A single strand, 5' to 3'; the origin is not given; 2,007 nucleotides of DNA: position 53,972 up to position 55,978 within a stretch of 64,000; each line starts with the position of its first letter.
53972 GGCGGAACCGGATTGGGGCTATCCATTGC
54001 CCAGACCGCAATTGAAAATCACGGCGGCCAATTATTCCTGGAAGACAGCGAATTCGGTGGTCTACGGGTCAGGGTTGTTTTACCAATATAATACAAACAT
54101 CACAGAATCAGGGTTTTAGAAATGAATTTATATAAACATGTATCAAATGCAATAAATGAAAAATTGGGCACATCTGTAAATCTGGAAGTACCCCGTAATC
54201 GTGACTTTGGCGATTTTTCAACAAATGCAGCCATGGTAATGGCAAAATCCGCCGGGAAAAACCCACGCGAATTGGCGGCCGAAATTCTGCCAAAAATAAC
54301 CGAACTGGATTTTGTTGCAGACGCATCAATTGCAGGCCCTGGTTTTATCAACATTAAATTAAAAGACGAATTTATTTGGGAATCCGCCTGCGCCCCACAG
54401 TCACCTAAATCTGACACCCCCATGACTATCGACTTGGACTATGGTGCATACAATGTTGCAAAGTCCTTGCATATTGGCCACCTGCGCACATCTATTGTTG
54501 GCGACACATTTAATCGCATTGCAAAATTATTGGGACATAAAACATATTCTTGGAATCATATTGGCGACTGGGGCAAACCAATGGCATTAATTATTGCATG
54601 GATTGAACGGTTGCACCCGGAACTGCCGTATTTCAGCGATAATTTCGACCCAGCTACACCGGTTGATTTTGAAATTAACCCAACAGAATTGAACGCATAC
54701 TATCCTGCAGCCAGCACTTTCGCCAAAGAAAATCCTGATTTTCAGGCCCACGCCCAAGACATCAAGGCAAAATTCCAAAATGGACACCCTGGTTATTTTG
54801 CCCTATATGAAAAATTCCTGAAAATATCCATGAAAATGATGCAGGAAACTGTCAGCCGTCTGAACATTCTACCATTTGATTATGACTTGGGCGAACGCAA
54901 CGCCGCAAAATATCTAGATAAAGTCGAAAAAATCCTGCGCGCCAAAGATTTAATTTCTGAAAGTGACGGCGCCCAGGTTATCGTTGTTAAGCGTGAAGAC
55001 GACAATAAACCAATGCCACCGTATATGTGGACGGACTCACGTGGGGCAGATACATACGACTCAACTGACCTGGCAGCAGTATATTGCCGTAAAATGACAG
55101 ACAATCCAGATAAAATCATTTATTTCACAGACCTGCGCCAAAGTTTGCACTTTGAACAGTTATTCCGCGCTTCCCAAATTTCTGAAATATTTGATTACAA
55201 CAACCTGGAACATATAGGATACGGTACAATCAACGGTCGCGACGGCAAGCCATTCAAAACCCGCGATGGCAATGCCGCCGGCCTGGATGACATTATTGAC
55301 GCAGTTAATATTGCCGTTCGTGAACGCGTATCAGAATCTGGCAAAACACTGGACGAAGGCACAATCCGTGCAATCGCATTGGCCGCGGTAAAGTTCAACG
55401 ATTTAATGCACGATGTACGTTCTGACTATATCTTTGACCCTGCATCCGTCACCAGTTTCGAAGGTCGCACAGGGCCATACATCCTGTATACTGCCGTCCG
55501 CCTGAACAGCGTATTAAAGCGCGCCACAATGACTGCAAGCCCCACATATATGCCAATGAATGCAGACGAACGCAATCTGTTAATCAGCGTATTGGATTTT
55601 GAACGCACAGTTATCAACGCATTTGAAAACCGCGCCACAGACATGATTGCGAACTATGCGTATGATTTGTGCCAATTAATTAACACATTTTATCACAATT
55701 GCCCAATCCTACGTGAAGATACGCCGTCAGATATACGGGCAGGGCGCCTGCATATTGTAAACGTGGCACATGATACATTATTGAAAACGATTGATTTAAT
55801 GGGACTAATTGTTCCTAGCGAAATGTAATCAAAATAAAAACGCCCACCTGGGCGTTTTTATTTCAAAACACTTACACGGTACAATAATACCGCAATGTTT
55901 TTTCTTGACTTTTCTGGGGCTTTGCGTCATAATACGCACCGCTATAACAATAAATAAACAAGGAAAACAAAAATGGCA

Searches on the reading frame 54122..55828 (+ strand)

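Call 21: search_protein_families(library=ncbifam, proteins=[window:54122-55828:+], max_evalue=0.00001)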
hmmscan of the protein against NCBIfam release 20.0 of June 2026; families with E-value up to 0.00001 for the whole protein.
window:54122-55828:+ (568 aa): 4 families
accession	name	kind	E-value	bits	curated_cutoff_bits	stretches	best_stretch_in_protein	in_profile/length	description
TIGR00456.1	argS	equivalog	4.2e-95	319.2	261.65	1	12-568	14-569/569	arginine--tRNA ligase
NF002447.0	PRK01611.3-4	equivalog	1.1e-50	172.7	460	2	327-568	357-613/613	arginine--tRNA ligase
NF002446.0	PRK01611.3-3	equivalog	1.1e-46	159.4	399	2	203-568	256-636/636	arginine--tRNA ligase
NF045898.1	ArgS_rel_codon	equivalog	3.7e-16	59.5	340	1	15-140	27-149/327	ArgS-related anticodon-binding protein NrtL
